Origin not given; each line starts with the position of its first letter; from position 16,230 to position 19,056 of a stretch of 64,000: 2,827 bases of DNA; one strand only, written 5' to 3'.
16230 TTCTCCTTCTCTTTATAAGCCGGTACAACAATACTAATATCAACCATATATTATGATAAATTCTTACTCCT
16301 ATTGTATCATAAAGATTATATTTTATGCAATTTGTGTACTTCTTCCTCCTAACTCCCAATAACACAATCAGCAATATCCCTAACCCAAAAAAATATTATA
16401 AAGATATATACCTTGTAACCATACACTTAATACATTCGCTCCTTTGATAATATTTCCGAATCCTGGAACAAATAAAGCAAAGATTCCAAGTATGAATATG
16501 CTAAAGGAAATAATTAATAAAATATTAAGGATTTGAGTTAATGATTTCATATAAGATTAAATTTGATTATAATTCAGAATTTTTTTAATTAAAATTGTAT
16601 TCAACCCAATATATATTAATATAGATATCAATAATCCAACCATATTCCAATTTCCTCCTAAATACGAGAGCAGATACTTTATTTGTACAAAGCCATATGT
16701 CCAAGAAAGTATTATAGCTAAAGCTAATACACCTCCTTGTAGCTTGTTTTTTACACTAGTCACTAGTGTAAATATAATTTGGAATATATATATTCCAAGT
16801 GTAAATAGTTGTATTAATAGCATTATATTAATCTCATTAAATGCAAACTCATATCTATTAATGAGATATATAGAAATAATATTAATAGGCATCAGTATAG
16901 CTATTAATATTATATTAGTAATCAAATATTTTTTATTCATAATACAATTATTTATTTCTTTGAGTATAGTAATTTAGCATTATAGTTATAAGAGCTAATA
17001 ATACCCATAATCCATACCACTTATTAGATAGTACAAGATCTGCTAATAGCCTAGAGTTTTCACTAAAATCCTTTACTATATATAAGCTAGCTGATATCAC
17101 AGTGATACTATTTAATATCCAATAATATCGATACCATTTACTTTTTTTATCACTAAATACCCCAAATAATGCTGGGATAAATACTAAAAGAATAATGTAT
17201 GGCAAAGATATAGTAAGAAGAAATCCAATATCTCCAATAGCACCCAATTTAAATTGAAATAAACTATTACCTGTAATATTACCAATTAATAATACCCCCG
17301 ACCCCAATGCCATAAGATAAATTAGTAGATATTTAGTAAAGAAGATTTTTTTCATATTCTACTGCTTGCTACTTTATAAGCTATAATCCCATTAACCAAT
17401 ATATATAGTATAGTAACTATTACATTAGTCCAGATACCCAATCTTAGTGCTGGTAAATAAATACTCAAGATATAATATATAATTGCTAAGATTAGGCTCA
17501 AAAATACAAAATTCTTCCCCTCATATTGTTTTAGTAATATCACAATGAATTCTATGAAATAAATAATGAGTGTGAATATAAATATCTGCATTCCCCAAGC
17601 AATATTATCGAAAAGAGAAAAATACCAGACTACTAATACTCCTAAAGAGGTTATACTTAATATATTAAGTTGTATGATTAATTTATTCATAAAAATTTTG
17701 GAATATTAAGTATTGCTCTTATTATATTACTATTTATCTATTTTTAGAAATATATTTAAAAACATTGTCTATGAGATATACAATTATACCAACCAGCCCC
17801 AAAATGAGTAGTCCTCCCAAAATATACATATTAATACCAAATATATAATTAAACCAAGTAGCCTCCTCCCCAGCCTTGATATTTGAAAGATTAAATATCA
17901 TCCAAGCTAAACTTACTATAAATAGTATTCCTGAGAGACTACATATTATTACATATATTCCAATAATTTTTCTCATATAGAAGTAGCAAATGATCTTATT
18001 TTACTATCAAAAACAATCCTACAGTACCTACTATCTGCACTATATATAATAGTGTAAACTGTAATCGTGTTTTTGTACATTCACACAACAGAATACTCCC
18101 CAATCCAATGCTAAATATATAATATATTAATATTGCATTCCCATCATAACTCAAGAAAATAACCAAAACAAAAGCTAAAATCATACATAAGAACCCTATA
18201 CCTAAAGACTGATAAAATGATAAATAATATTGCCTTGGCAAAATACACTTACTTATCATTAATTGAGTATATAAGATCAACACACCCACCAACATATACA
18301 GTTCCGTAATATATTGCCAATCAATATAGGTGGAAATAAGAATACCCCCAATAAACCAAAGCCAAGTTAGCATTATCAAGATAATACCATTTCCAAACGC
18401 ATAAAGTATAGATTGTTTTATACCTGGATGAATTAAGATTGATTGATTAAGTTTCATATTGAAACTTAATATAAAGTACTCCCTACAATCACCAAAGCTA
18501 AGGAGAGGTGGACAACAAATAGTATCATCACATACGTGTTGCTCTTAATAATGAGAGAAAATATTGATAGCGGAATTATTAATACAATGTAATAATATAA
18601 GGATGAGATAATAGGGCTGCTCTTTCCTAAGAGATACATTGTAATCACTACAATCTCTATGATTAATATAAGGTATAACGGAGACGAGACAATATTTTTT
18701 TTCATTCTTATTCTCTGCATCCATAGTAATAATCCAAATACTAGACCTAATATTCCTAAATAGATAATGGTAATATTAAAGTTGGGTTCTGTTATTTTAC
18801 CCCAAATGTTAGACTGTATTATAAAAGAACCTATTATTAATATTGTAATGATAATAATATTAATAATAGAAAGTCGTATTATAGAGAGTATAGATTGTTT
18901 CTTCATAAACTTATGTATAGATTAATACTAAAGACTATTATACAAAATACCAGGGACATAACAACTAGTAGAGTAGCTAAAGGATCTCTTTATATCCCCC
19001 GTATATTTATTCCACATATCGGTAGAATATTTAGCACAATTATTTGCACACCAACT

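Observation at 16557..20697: Ricin-B lectin secreted protein followed by an operon of six unrelated small polytopic membrane proteins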

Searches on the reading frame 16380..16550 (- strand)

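Call 3: search_protein_families(library=pfam, proteins=[window:16380-16550:-], max_evalue=1)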
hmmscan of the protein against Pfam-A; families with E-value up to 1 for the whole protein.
window:16380-16550:- (56 aa): 1 family
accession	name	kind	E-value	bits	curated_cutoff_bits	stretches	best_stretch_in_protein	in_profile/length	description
PF19982.4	DUF6418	-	0.87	10.2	25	1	2-55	37-90/109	Family of unknown function (DUF6418)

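Call 4: search_protein_families(library=ncbifam, proteins=[window:16380-16550:-], max_evalue=1)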
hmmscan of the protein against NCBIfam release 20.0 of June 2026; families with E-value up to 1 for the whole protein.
window:16380-16550:- (56 aa): 0 families

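Call 84: search_protein_families(library=phrogs, proteins=[window:16380-16550:-], max_evalue=0.01)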
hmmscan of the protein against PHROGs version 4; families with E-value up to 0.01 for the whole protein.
window:16380-16550:- (56 aa): 0 families

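Call 85: search_protein_families(library=padloc, proteins=[window:16380-16550:-], max_evalue=0.01)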
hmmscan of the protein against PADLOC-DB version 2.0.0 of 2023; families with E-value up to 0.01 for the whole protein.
window:16380-16550:- (56 aa): 0 families

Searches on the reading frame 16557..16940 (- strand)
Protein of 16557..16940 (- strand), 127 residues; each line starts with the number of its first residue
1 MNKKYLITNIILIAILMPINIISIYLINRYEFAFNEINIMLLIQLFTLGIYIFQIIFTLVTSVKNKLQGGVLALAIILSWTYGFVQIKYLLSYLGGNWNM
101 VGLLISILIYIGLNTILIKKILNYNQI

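Call 3: search_protein_families(library=pfam, proteins=[window:16557-16940:-], max_evalue=1)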
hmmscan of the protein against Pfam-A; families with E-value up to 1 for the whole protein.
window:16557-16940:- (127 aa): 0 families

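Call 4: search_protein_families(library=ncbifam, proteins=[window:16557-16940:-], max_evalue=1)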
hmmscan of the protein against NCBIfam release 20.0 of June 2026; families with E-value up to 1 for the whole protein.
window:16557-16940:- (127 aa): 0 families

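Call 84: search_protein_families(library=phrogs, proteins=[window:16557-16940:-], max_evalue=0.01)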
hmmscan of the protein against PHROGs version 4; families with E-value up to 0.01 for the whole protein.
window:16557-16940:- (127 aa): 0 families

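Call 85: search_protein_families(library=padloc, proteins=[window:16557-16940:-], max_evalue=0.01)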
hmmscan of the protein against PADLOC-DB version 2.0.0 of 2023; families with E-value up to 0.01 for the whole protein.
window:16557-16940:- (127 aa): 0 families

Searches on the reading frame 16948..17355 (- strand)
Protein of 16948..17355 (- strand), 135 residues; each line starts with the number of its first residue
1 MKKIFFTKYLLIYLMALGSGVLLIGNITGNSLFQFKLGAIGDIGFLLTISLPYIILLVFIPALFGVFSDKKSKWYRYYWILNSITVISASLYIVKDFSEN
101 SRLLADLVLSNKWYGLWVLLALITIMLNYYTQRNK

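Call 3: search_protein_families(library=pfam, proteins=[window:16948-17355:-], max_evalue=1)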
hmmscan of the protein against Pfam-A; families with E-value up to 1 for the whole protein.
window:16948-17355:- (135 aa): 2 families
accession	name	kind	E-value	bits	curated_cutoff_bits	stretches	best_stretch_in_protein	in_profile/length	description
PF07690.21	MFS_1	-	0.056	12.8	33.4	1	5-125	200-319/347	Major Facilitator Superfamily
PF11688.13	DUF3285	-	0.15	12.5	25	1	29-50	19-40/44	Protein of unknown function (DUF3285)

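Call 4: search_protein_families(library=ncbifam, proteins=[window:16948-17355:-], max_evalue=1)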
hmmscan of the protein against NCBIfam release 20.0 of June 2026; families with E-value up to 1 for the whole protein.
window:16948-17355:- (135 aa): 1 family
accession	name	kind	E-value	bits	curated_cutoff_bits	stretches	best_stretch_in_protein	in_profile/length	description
NF037996.1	B-4DMT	subfamily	0.37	10.6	100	1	28-67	93-131/139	B-4DMT family transporter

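Call 84: search_protein_families(library=phrogs, proteins=[window:16948-17355:-], max_evalue=0.01)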
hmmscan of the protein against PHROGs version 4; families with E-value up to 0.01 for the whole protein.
window:16948-17355:- (135 aa): 1 family
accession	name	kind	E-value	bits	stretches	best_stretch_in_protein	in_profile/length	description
phrog_2000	-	unknown function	0.0083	17.1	0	71-108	13-50/82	-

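Call 85: search_protein_families(library=padloc, proteins=[window:16948-17355:-], max_evalue=0.01)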
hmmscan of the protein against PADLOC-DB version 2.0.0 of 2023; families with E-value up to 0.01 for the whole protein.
window:16948-17355:- (135 aa): 0 families

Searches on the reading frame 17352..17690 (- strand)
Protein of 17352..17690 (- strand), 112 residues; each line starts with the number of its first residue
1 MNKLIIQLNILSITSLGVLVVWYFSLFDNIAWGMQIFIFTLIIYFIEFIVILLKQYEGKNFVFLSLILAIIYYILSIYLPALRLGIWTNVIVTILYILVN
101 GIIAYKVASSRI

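Call 3: search_protein_families(library=pfam, proteins=[window:17352-17690:-], max_evalue=1)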
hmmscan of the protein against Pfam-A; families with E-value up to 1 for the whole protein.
window:17352-17690:- (112 aa): 1 family
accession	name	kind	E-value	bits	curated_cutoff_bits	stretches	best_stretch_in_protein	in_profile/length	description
PF06084.16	Cytomega_TRL10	-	0.73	10.3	20.2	1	30-58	57-85/149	Cytomegalovirus TRL10 protein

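Call 4: search_protein_families(library=ncbifam, proteins=[window:17352-17690:-], max_evalue=1)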
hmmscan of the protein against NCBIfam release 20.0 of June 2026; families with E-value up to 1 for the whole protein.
window:17352-17690:- (112 aa): 0 families

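Call 69: find_homologous_proteins(query=A5, max_evalue=0.01)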
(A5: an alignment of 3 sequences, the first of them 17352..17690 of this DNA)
Query A5 (3 sequences) (112 aa, profile of the alignment): 14 proteins with E <= 0.01 among 1920 candidates.
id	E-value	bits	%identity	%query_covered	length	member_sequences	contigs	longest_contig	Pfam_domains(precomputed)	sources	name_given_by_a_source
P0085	7.9e-50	187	100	100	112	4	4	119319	-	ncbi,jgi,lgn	jgi:hypothetical protein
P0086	1.1e-47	180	53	96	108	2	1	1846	-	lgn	-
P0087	2.3e-46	175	51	96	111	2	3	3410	-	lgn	-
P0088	5.7e-45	171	70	82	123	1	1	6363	-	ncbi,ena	-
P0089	1.0e-44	170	70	81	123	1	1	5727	-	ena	-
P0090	1.2e-44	170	54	83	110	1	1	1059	-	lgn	-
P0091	1.5e-42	163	70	82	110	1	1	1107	-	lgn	-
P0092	5.7e-42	161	64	85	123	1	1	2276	-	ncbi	-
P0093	1.0e-41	160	83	100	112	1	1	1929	-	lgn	-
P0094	1.1e-41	160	50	98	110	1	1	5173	-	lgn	-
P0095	1.3e-40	157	81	98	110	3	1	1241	-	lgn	-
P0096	9.4e-40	154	65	98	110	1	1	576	-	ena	-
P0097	6.8e-39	151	63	98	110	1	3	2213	-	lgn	-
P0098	3.5e-38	149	75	98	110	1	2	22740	-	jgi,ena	jgi:hypothetical protein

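Call 70: find_encoding_contigs(protein=P0098, flank=6000, max_places=2)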
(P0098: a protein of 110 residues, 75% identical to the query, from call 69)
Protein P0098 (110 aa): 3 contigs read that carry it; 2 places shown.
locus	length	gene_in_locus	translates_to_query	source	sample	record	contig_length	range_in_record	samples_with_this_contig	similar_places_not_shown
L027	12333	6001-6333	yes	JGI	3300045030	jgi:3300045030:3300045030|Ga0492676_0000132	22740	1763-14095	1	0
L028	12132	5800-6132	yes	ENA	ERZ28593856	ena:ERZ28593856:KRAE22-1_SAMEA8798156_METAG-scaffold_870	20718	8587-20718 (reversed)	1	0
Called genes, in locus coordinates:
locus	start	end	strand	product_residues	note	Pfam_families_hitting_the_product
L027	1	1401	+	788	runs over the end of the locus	-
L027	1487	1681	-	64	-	-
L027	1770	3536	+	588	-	PF14200:RicinB_lectin_2 (faint), PF00652:Ricin_B_lectin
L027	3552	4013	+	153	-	-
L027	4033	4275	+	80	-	-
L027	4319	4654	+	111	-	-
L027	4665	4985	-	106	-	-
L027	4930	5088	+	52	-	-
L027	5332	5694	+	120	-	-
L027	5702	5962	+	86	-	-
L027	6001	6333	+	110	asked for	-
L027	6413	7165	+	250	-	PF00535:Glycos_transf_2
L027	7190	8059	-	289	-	-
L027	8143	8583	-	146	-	-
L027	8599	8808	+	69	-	-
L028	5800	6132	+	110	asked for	-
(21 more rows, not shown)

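Call 71: find_encoding_contigs(protein=P0094, flank=6000, max_places=1)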
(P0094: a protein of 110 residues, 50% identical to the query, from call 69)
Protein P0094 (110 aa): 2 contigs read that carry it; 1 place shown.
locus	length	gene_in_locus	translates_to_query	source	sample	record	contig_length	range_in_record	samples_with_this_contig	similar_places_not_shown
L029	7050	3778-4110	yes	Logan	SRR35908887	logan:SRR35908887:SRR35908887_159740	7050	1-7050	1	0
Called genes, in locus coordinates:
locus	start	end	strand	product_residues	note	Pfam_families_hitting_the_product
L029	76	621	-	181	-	-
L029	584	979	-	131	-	PF10543:ORF6N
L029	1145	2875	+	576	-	PF00652:Ricin_B_lectin, PF14200:RicinB_lectin_2 (weak)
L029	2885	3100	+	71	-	-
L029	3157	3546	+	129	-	-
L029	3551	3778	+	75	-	-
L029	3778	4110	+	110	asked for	-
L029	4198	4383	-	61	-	PF18893:DUF5652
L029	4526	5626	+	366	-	-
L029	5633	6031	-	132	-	PF18908:DUF5663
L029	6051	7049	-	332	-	?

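Call 72: find_encoding_contigs(protein=P0085, flank=6000, max_places=4)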
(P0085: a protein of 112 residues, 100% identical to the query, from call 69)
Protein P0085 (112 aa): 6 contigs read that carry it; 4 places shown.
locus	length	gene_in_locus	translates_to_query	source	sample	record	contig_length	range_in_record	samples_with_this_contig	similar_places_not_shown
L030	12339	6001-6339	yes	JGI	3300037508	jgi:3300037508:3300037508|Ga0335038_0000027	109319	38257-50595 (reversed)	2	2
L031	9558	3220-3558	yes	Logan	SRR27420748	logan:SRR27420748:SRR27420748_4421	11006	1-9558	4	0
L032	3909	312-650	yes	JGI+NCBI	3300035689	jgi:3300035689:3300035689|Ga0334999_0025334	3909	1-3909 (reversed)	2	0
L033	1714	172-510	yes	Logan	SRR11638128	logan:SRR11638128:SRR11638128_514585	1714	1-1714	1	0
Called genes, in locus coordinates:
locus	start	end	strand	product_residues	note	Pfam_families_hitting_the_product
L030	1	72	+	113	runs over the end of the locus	-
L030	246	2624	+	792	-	-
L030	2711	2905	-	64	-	-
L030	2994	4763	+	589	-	PF14200:RicinB_lectin_2 (faint), PF00652:Ricin_B_lectin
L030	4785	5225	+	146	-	-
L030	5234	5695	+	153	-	-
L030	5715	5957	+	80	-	-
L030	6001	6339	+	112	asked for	-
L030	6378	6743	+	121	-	-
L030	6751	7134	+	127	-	-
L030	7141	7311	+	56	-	-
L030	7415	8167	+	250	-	PF00535:Glycos_transf_2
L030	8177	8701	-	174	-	-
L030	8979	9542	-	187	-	-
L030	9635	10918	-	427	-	PF01943:Polysacc_synt, PF13440:Polysacc_synt_3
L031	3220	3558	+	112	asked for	-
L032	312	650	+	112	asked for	-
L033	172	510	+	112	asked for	-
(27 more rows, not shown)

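Call 84: search_protein_families(library=phrogs, proteins=[window:17352-17690:-], max_evalue=0.01)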
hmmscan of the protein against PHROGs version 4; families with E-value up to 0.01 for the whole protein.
window:17352-17690:- (112 aa): 0 families

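Call 85: search_protein_families(library=padloc, proteins=[window:17352-17690:-], max_evalue=0.01)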
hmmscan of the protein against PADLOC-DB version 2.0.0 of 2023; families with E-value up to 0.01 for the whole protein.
window:17352-17690:- (112 aa): 0 families

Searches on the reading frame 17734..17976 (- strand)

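Call 3: search_protein_families(library=pfam, proteins=[window:17734-17976:-], max_evalue=1)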
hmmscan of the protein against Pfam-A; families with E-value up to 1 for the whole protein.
window:17734-17976:- (80 aa): 2 families
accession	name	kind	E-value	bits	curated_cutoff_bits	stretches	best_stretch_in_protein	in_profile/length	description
PF04290.18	DctQ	-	0.0027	18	28.3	1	7-74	64-128/132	Tripartite ATP-independent periplasmic transporters, DctQ component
PF03073.20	TspO_MBR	-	0.28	11.3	24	0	35-78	81-120/145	TspO/MBR family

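Call 4: search_protein_families(library=ncbifam, proteins=[window:17734-17976:-], max_evalue=1)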
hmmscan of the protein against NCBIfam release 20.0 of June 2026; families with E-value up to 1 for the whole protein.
window:17734-17976:- (80 aa): 2 families
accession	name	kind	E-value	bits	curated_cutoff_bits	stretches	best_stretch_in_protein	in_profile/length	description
NF033218.1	anchor_AmaP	equivalog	0.016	15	55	1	1-74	1-71/166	alkaline shock response membrane anchor protein AmaP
NF007765.0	PRK10447.1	equivalog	0.34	10.7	353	1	49-76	130-157/219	FtsH protease modulator YccA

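Call 84: search_protein_families(library=phrogs, proteins=[window:17734-17976:-], max_evalue=0.01)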
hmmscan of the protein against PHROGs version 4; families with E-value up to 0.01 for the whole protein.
window:17734-17976:- (80 aa): 0 families

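Call 85: search_protein_families(library=padloc, proteins=[window:17734-17976:-], max_evalue=0.01)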
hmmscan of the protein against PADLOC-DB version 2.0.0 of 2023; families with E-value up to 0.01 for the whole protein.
window:17734-17976:- (80 aa): 0 families

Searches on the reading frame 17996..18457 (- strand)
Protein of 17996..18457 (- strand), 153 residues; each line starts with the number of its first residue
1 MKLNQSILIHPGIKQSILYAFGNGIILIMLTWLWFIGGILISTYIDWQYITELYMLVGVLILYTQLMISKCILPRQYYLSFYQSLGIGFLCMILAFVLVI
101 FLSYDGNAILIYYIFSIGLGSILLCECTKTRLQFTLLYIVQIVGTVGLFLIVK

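Call 3: search_protein_families(library=pfam, proteins=[window:17996-18457:-], max_evalue=1)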
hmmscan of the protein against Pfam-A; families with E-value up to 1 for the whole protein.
window:17996-18457:- (153 aa): 1 family
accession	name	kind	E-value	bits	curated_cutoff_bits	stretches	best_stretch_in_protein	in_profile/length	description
PF09301.15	DUF1970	-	0.44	11.3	25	1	14-37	2-24/112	Domain of unknown function (DUF1970)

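Call 4: search_protein_families(library=ncbifam, proteins=[window:17996-18457:-], max_evalue=1)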
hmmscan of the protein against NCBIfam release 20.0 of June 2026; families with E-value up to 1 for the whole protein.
window:17996-18457:- (153 aa): 0 families

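Call 84: search_protein_families(library=phrogs, proteins=[window:17996-18457:-], max_evalue=0.01)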
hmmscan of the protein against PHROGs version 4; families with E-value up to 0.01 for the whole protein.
window:17996-18457:- (153 aa): 0 families

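Call 85: search_protein_families(library=padloc, proteins=[window:17996-18457:-], max_evalue=0.01)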
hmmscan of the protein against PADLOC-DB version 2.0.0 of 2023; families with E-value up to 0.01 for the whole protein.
window:17996-18457:- (153 aa): 0 families

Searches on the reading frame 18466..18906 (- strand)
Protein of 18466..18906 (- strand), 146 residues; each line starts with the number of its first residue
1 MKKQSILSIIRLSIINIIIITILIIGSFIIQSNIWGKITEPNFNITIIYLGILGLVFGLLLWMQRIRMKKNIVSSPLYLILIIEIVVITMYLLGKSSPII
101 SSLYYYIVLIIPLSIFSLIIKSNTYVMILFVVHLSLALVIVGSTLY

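Call 3: search_protein_families(library=pfam, proteins=[window:18466-18906:-], max_evalue=1)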
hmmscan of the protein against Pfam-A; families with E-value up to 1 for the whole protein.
window:18466-18906:- (146 aa): 0 families

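Call 4: search_protein_families(library=ncbifam, proteins=[window:18466-18906:-], max_evalue=1)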
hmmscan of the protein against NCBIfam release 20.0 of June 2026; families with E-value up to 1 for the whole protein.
window:18466-18906:- (146 aa): 0 families

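Call 51: find_homologous_proteins(query=window:18466-18906:-, max_evalue=0.01)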
Query window:18466-18906:-: 203 candidates shared short words with the query, none scored E <= 0.01.

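Call 84: search_protein_families(library=phrogs, proteins=[window:18466-18906:-], max_evalue=0.01)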
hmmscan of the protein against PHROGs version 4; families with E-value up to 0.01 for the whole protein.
window:18466-18906:- (146 aa): 0 families

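Call 85: search_protein_families(library=padloc, proteins=[window:18466-18906:-], max_evalue=0.01)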
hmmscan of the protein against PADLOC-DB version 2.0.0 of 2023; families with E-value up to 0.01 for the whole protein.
window:18466-18906:- (146 aa): 0 families
